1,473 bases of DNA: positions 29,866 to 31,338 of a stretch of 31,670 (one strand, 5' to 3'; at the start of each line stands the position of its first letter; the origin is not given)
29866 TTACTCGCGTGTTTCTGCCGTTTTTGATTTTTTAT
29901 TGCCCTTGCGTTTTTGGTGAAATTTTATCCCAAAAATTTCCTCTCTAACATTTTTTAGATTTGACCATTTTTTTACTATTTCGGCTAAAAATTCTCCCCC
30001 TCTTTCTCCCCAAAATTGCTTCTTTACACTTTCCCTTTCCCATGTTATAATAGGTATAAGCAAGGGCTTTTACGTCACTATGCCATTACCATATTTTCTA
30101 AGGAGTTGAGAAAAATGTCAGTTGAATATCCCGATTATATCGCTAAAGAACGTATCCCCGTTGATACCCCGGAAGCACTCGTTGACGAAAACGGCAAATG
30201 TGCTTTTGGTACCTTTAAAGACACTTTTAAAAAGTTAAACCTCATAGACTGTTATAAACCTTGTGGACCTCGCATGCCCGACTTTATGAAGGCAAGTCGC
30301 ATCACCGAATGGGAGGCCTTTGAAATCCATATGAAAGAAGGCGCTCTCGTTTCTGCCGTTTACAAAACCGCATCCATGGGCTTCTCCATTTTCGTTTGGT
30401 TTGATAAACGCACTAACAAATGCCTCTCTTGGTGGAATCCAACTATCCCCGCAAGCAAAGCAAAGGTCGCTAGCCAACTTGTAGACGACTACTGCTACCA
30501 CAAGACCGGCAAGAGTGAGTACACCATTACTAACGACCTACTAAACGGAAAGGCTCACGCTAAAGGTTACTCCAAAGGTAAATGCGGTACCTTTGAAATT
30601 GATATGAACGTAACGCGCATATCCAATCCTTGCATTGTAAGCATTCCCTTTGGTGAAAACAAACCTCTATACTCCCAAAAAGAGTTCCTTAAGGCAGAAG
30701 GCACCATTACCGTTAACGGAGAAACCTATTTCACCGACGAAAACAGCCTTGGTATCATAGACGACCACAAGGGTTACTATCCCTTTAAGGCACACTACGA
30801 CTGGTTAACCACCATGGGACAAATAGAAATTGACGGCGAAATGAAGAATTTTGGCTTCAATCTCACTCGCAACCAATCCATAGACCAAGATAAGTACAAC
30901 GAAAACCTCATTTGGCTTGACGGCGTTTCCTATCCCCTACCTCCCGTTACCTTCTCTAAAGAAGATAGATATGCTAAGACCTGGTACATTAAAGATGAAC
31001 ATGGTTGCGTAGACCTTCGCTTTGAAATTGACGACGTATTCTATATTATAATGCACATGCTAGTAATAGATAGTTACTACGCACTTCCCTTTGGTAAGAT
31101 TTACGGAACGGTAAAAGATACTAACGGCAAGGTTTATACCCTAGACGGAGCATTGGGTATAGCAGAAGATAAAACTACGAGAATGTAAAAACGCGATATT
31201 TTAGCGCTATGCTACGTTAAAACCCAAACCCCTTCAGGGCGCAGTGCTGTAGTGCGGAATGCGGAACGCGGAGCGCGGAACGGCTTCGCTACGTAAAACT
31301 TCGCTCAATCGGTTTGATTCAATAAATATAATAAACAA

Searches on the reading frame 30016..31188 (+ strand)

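Call 8: search_protein_families(library=pfam, proteins=[window:30016-31188:+], max_evalue=0.01)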
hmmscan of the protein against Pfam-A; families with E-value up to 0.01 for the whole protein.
window:30016-31188:+ (390 aa): 1 family
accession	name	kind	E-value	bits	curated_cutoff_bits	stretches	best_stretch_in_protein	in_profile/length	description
PF10974.15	DUF2804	-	7.5e-33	114.5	26.9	1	49-389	4-338/339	Domain of unknown function (DUF2804)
